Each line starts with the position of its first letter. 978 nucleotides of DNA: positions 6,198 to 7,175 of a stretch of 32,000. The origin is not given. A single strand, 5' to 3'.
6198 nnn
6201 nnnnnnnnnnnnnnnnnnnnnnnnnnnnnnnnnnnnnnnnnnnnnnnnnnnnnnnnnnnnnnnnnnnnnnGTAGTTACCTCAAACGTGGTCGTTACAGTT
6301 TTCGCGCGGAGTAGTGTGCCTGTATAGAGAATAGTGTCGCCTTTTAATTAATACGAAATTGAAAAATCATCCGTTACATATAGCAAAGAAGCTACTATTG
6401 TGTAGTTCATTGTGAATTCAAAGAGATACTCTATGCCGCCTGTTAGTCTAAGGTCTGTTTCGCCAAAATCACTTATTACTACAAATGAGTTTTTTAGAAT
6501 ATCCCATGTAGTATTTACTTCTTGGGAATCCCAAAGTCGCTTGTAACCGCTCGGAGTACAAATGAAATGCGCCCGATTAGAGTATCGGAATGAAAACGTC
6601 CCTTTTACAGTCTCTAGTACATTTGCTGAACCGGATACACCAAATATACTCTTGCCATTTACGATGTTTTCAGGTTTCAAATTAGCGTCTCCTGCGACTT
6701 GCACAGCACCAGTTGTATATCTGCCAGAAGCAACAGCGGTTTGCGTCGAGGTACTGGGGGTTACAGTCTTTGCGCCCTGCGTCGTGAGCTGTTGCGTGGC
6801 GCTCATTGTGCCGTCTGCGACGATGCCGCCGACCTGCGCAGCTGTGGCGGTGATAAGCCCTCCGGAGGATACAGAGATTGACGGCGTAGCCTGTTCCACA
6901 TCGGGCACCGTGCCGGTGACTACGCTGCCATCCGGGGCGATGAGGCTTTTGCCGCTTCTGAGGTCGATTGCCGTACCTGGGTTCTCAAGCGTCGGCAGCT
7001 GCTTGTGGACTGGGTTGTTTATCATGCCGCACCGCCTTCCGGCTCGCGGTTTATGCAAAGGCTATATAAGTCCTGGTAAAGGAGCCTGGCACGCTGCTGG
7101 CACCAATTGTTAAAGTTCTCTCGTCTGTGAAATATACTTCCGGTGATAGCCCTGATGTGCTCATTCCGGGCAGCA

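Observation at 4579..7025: Duplicated receptor-binding fibre cassette with a fossil endolysin start and a sharp GC break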

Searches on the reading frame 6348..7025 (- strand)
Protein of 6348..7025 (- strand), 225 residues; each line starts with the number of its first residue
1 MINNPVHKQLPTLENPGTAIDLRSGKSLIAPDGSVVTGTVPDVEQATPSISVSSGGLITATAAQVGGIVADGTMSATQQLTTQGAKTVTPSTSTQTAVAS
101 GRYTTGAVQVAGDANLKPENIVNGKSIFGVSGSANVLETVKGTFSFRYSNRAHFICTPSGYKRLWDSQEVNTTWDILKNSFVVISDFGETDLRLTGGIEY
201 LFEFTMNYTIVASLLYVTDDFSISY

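Call 8: search_protein_families(library=pfam, proteins=[window:6348-7025:-], max_evalue=0.01)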
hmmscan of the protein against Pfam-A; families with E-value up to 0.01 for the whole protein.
window:6348-7025:- (225 aa): 0 families

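Call 9: search_protein_families(library=phrogs, proteins=[window:6348-7025:-], max_evalue=0.01)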
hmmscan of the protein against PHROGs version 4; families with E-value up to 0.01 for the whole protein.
window:6348-7025:- (225 aa): 1 family
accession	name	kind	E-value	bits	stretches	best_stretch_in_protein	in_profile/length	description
phrog_38337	-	unknown function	4.6e-06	26.5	1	56-150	389-493/622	-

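Call 12: search_dna_similar(query=window:6348-7025:-, collection=phages, mode=protein, max_evalue=0.001, max_rows=30)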
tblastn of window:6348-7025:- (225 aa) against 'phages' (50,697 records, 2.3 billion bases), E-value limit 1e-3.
Records with a match: 1; places in all: 1; records where one place covers at least 80% of the query: 0.
Best place of each record, by identity: <60% 1.
By first word of the organism name: Dulem 1.
By host as written in the record: Varecia variegata 1.
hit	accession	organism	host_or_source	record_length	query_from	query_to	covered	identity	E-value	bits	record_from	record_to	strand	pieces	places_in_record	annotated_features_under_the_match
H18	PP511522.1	Dulem virus 35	Varecia variegata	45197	77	133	25%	47.4%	2e-5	51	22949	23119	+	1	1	tail protein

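Call 13: find_homologous_proteins(query=window:6348-7025:-, max_evalue=0.001)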
Query window:6348-7025:- (225 aa): 3308 proteins with E <= 0.001 among 4430 candidates; the best 120 are listed.
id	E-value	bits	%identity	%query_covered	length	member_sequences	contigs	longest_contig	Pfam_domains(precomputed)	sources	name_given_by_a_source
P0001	6.8e-140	482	100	100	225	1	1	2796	-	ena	-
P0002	1.3e-139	481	100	100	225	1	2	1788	-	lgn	-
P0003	1.7e-137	474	98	100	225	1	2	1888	-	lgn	-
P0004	2.7e-137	473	98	100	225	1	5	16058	-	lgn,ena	-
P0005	9.5e-137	471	97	100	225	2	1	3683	-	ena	-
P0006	1.3e-136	471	98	100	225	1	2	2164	-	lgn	-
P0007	2.5e-136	470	97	100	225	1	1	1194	-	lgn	-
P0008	3.7e-136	469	97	100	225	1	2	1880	-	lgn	-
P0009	5.4e-136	469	97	100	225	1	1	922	-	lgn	-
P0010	5.4e-136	469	97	100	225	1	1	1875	-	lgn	-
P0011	7.5e-136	468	96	100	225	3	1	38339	-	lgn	-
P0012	8.9e-136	468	96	100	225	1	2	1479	-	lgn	-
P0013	1.6e-135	467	96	100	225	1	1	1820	-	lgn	-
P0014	1.7e-135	467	96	100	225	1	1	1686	-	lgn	-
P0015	2.0e-135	467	97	100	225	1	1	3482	-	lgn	-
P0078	2.0e-128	444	92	100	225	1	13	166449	-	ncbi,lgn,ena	-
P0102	3.1e-69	251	90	64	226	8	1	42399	-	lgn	-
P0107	3.5e-63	231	90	59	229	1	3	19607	-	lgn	-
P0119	3.1e-57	212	78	62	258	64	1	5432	-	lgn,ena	-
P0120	7.4e-57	210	73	40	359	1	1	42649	-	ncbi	-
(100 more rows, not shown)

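Call 15: find_encoding_contigs(protein=P0078, flank=10000, max_places=6)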
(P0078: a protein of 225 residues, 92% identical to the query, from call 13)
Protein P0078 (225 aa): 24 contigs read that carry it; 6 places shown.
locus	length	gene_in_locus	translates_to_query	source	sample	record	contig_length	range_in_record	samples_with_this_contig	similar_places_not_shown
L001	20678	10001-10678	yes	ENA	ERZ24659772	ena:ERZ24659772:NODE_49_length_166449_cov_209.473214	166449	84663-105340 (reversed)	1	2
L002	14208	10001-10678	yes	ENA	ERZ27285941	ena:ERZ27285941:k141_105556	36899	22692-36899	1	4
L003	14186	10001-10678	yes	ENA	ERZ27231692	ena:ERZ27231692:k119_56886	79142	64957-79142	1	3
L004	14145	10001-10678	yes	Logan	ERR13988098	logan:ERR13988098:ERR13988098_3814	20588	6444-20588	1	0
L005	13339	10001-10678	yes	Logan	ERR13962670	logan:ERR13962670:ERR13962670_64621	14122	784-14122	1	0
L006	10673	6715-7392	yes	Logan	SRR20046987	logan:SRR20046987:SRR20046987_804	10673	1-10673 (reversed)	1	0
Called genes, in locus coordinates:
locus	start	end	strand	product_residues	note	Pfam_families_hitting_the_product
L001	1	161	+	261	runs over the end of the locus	-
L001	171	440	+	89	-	-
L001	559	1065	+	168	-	-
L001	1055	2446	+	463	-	PF03237:Terminase_6N, PF04466:Terminase_3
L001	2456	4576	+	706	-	PF16510:P22_portal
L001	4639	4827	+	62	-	-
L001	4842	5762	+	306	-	-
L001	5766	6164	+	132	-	-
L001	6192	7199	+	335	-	PF25209:Phage_capsid_4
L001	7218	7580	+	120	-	-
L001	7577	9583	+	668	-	-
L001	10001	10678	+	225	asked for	-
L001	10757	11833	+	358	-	PF00535:Glycos_transf_2 (weak), PF07719:TPR_2 (faint)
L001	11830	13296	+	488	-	PF09992:NAGPA, PF01183:Glyco_hydro_25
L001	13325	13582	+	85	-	PF04531:Phage_holin_1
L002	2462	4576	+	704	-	PF16510:P22_portal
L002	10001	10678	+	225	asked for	-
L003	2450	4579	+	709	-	PF16510:P22_portal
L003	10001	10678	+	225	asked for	-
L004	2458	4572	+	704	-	PF16510:P22_portal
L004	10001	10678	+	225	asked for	-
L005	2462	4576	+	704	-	PF16510:P22_portal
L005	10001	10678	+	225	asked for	-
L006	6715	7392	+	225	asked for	-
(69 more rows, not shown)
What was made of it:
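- The locus follows capsid and collagen-like genes, with further structural genes after the lysis cassette (calls 9, 15).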

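Call 16: find_encoding_contigs(protein=P0102, flank=10000, max_places=4)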
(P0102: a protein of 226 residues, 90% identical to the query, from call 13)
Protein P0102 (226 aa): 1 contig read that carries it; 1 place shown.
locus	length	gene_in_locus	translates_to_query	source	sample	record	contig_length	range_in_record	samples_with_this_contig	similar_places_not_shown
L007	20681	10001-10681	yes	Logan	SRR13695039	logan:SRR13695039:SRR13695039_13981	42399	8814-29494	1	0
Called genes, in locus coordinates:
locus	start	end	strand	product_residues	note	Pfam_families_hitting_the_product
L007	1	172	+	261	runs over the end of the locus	-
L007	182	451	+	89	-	-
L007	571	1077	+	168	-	-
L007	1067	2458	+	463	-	PF03237:Terminase_6N, PF04466:Terminase_3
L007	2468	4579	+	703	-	PF16510:P22_portal (weak)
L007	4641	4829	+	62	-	-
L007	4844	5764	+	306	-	-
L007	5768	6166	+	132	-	-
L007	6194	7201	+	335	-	PF25209:Phage_capsid_4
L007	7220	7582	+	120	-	-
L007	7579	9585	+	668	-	-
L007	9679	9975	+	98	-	-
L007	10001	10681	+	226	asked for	-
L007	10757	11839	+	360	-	PF13428:TPR_14 (faint), PF14559:TPR_19 (faint), PF07719:TPR_2 (faint)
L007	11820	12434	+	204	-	-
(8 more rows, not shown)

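Call 20: find_related_loci(query=A2, collection=genome_contigs, flank=6000)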
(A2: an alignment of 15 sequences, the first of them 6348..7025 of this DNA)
Query A2 (225 aa) in genome_contigs; peptide patterns used: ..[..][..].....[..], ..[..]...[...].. (x = any residue, [..] = any of these).
32 stretches matched a pattern; 4 encode a relative of the query (tblastn E <= 1e-3); 4 distinct loci.
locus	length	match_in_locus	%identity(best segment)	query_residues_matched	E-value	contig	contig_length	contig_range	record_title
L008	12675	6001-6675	100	1-225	2e-150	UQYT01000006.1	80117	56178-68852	uncultured Clostridiales bacterium isolate UMGS768 genome assembly, contig: NODE_332_length_80117_cov_17.740105, whole g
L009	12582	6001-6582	60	19-133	1e-34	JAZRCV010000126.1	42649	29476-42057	MAG: Faecousia sp. isolate T1900045510_YK20190204.MAGScoT_cleanbin_000011 SGB_7553_k141_2620315, whole genome shotgun se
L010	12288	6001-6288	68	38-133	1e-32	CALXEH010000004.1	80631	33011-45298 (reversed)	MAG: uncultured Oscillospiraceae bacterium isolate BRZ_SB__bin151 genome assembly, contig: BRZ_SB__NODE_351_length_80631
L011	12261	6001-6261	64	25-111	1e-27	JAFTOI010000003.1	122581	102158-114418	MAG: Clostridia bacterium isolate RGIG4001 Roe_deer_Cecum-4__c126, whole genome shotgun sequence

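Call 21: find_related_loci(query=A2, collection=viral_contigs, flank=6000)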
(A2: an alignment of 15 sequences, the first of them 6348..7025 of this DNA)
Query A2 (225 aa) in viral_contigs; peptide patterns used: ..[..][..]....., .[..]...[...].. (x = any residue, [..] = any of these).
48 stretches matched a pattern; 20 encode a relative of the query (tblastn E <= 1e-3); 19 distinct loci.
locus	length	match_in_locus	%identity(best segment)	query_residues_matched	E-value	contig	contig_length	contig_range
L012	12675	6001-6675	96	1-225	5e-144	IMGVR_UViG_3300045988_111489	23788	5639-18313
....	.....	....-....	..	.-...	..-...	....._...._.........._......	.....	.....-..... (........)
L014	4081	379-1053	95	1-225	1e-146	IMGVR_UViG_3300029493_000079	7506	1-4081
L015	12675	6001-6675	95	1-225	3e-143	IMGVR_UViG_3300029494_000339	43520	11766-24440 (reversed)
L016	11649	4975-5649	93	1-225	9e-141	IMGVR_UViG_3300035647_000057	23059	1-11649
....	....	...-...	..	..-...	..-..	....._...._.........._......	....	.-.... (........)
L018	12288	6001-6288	73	38-133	2e-34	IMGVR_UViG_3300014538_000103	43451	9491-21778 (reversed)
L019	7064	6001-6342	57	19-133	2e-28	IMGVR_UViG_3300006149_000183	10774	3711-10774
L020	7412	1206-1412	80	43-111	6e-26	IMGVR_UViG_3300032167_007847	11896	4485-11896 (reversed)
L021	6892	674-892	73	40-112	2e-25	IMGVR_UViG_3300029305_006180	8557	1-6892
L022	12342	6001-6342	59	18-133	5e-25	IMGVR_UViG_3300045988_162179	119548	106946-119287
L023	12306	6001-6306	52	46-133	4e-18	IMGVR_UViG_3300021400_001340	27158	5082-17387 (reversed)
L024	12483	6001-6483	61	24-111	3e-16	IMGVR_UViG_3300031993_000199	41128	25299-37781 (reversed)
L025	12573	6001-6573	56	24-110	2e-13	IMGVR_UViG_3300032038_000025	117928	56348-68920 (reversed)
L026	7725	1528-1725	52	67-133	4e-12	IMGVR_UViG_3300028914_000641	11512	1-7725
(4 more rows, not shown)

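Call 34: search_protein_families(library=pfam, proteins=[L009:5276-5842:+, L009:6869-7195:+, L009:7329-7997:+, L009:8013-9182:+, L009:9195-9641:+, L009:9654-10040:+, L009:10329-10745:+, L009:10963-11604:+, L009:11920-12231:+, L018:4569-4908:+], max_evalue=0.01)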
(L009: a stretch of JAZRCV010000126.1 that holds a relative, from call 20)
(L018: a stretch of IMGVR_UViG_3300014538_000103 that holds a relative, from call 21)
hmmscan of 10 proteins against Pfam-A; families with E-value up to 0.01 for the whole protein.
L009:5276-5842:+ (188 aa): 0 families

L009:6869-7195:+ (108 aa): 0 families

L009:7329-7997:+ (222 aa): 1 family
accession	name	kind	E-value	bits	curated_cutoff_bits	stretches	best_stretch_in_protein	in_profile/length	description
PF17278.7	DUF5343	-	0.00068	20.4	27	0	126-172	81-129/140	Family of unknown function (DUF5343)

L009:8013-9182:+ (389 aa): 0 families

L009:9195-9641:+ (148 aa): 0 families

L009:9654-10040:+ (128 aa): 0 families

L009:10329-10745:+ (138 aa): 1 family
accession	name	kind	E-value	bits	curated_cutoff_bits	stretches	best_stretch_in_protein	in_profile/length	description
PF02839.19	CBM_5_12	-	9.8e-13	48.3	26.2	1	34-75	1-43/44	Carbohydrate-binding module family 5/12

L009:10963-11604:+ (213 aa): 2 families
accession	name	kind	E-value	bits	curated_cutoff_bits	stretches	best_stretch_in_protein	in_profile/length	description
PF01551.29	Peptidase_M23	-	1.4e-20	73.7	28.7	1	38-136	2-94/96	Peptidase family M23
PF00395.25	SLH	-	0.0015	18.9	20.8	1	162-198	7-41/44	S-layer homology domain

L009:11920-12231:+ (103 aa): 1 family
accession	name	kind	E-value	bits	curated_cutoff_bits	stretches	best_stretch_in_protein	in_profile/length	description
PF09682.15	Phage_holin_6_1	-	0.0038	18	24.9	1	5-85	5-99/101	Bacteriophage holin of superfamily 6 (Holin_LLH)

L018:4569-4908:+ (112 aa): 0 families

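Call 35: predict_structure(alignment_id=A3)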
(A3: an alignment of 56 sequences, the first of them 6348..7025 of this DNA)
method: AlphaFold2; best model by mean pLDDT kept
length: 225 residues; sequences in the alignment: 56
mean_pLDDT: 72.8   pTM: 0.46
mean pLDDT of the five models: 72.8, 72.1, 69.3, 67.5, 62.3
residues with pLDDT >= 90: 71; 70-90: 59; 50-70: 56; < 50: 39
segments of 3 or more residues with pLDDT < 50: 1-21, 23-27, 97-102
pLDDT, mean of each block of 10 residues (from residue 1): 37 42 48 51 70 79 66 70 56 50 51 71 80 86 86 90 81 95 94 97 95 97 95
secondary structure, 60 per line:
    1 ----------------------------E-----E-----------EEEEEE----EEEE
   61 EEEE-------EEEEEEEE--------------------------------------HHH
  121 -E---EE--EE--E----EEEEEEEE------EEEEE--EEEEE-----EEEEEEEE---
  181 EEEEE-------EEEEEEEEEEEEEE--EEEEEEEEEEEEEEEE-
elements in order: E47-52 E57-64 E72-79 E139-146 E153-157 E160-164 E170-177 E181-185 E193-206 E209-224
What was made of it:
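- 6348..7025 (-): Slot-1 fibre-like gene ('copy 1', 225 aa, N-terminal type T1). Residues 1-133 (6627-7025) are the N-terminal extension plus conserved core ending in SIFGVSG. Residues 134-225 (6351-6626) are the exchangeable tip domain. AlphaFold2 pLDDT 86-97 for the tip domain (call 35).
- The N-terminal half is predicted with low confidence as a monomer (call 35).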

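Call 37: fold_search(model_id=the predicted structure, library=pdb)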
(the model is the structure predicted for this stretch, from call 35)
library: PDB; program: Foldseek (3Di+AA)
matches with E <= 10: 393; with E <= 0.001: 0
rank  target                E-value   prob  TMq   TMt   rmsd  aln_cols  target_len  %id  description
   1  8trk_A                3.8e-02  0.12  0.08  0.04  18.6       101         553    9  Cryo-EM structure of the rat P2X7 receptor in complex with the allosteric antagonist methyl blue (released 2024-10-16)
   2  8tr8_A                4.0e-02  0.10  0.08  0.04  18.6       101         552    9  Cryo-EM structure of the rat P2X7 receptor in complex with the allosteric antagonist AZD9056 (released 2024-10-16)
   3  9e3q_A                4.3e-02  0.12  0.08  0.04  18.3       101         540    8  Cryo-EM structure of the mouse P2X7 receptor in the apo closed state (released 2025-09-24)
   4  6u9v_A                4.5e-02  0.11  0.08  0.04  18.7       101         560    9  Cryo electron microscopy structure of the ATP-gated rat P2X7 ion channel in the apo, closed state (released 2019-10-23)
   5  8v4s_A                5.6e-02  0.11  0.08  0.04  18.5       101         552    9  Cryo-EM structure of the rat P2X7 receptor in the apo closed state purified in the absence of sodium (released 2024-08-14)
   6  8tr6_A                6.6e-02  0.10  0.08  0.04  18.3       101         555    9  Cryo-EM structure of the rat P2X7 receptor in complex with the allosteric antagonist A438079 (released 2024-10-16)
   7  8tr5_A                1.1e-01  0.08  0.08  0.04  18.5       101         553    9  Cryo-EM structure of the rat P2X7 receptor in the apo closed state (released 2024-08-14)
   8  9ddw_A                1.1e-01  0.08  0.07  0.05  18.8       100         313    9  Cryo-EM structure of the human P2X2 receptor in conformation I of the ATP-bound desensitized state (released 2025-09-24)
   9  9e3n_A                1.1e-01  0.03  0.08  0.04  20.6       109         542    8  Cryo-EM structure of the human P2X7 receptor in the ATP-bound open state (released 2025-09-24)
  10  9uwx_A                1.1e-01  0.07  0.08  0.06  17.4        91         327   10  Cryo-EM structure of the human P2X2 receptor in the ATP-bound open state (released 2026-03-11)
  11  9e3m_A                1.4e-01  0.08  0.08  0.04  17.8       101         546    7  Cryo-EM structure of the human P2X7 receptor in the apo closed state (released 2025-09-24)
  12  9uwy_A                1.4e-01  0.05  0.08  0.06  19.6       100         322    9  Cryo-EM structure of the human P2X2 receptor in the ATP-bound desensitised state (released 2026-03-11)
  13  9ux3_B                1.5e-01  0.08  0.07  0.06  19.6       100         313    7  Cryo-EM structure of the human P2X2/3 heteromer receptor bound to AF-219 (released 2026-03-11)
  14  3irp                  1.8e-01  0.09  0.15  0.10  17.3       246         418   10  Crystal structure of functional region of UafA from Staphylococcus saprophyticus at 1.50 angstrom resolution (released 2010-09-08)
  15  9om0_A                1.8e-01  0.06  0.09  0.07  17.2        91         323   10  The pre-desensitized state structure of human P2X2 receptor channel in lipid nanodiscs with free ATP and sodium (released 2026-03-18)
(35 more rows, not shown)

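Call 39: fold_search(model_id=the predicted structure, library=viral)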
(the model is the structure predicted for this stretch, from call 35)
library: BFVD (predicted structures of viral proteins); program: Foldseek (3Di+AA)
matches with E <= 10: 216; with E <= 0.001: 0
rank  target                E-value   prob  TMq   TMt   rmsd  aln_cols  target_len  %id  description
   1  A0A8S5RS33            2.8e-02  0.97  0.28  0.39   8.1       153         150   16  Uncharacterized protein [Siphoviridae sp. ctKy93]
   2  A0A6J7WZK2            7.6e-02  0.38  0.20  0.28  11.6       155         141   10  Uncharacterized protein (Fragment) [uncultured Caudovirales phage]
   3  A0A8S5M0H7            1.3e-01  0.72  0.22  0.36   7.7        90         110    8  Uncharacterized protein [Myoviridae sp. ctZDd15]
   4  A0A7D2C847            1.5e-01  0.11  0.12  0.12  29.8       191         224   10  (no name in the UniProt tables at hand)
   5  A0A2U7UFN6            1.8e-01  0.18  0.15  0.19  31.5       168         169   15  Uncharacterized protein [Pandoravirus macleodensis]
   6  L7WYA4                1.9e-01  0.08  0.11  0.13  21.6       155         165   14  L2 protein (Fragment) [Human papillomavirus]
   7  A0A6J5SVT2            2.4e-01  0.06  0.11  0.09  24.7       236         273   14  Uncharacterized protein [uncultured Caudovirales phage]
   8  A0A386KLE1            3.2e-01  0.04  0.10  0.05  24.2       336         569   11  Minor tail protein [Microbacterium phage Burro]
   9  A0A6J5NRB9            3.6e-01  0.10  0.13  0.11  28.6       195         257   10  Uncharacterized protein [uncultured Caudovirales phage]
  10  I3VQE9                3.6e-01  0.08  0.14  0.12  37.6       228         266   10  B149.20 [miniopterid betaherpesvirus 1]
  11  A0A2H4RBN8            3.8e-01  0.07  0.15  0.06  32.0       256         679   15  VP3 [Sulfolobus ellipsoid virus 1]
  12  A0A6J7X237            4.2e-01  0.30  0.18  0.30   9.5       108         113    9  Uncharacterized protein [uncultured Caudovirales phage]
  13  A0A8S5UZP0            4.4e-01  0.47  0.21  0.12   6.7        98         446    7  Tail collar fiber protein [Myoviridae sp. ctGk74]
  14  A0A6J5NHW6            4.4e-01  0.08  0.12  0.04  25.7       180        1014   14  Uncharacterized protein [uncultured Caudovirales phage]
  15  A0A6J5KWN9            4.7e-01  0.06  0.13  0.11  21.8       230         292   16  Uncharacterized protein [uncultured Caudovirales phage]
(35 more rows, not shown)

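Call 52: find_encoding_contigs(protein=P0107, flank=5000, max_places=2)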
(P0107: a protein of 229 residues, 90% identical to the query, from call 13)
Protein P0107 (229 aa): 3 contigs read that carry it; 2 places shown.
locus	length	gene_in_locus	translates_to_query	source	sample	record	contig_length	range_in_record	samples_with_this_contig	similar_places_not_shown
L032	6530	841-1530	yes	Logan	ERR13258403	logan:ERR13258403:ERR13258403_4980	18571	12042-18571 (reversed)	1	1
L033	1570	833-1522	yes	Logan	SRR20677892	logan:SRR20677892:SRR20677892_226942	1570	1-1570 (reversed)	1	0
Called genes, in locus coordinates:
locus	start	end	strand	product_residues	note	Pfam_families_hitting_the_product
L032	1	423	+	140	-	?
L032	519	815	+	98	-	-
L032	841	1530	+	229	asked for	-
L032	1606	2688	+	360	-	PF13176:TPR_7 (faint), PF13428:TPR_14 (faint), PF13432:TPR_16 (faint), PF13424:TPR_12 (faint), PF14559:TPR_19 (faint), PF07719:TPR_2 (faint), PF00515:TPR_1 (faint)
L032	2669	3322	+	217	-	-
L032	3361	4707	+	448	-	PF09992:NAGPA, PF01520:Amidase_3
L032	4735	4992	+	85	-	PF04531:Phage_holin_1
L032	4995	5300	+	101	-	-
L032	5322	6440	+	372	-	PF06009: (faint), PF07889:DUF1664 (faint), PF07902:Gp58 (weak)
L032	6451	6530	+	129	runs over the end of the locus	-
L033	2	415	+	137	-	?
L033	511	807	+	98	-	-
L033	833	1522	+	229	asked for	-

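Call 54: find_encoding_contigs(protein=P0119, flank=5000, max_places=2)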
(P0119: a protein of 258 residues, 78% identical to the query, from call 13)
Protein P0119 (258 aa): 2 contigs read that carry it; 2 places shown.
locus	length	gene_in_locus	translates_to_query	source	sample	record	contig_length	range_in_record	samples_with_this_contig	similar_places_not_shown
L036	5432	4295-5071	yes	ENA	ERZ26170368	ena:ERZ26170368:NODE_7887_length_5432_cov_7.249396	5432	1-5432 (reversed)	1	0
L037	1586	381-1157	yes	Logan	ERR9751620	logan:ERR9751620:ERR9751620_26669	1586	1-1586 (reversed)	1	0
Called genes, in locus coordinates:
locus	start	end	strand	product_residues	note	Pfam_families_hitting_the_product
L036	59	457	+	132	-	-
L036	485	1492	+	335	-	PF25209:Phage_capsid_4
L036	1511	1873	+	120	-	-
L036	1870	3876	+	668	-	-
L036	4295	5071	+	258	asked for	-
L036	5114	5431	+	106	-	?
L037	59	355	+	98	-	-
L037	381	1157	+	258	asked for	-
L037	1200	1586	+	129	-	?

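Call 58: search_protein_families(library=ncbifam, proteins=[window:6348-7025:-], max_evalue=0.01)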
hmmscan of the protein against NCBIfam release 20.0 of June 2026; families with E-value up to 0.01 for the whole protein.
window:6348-7025:- (225 aa): 0 families
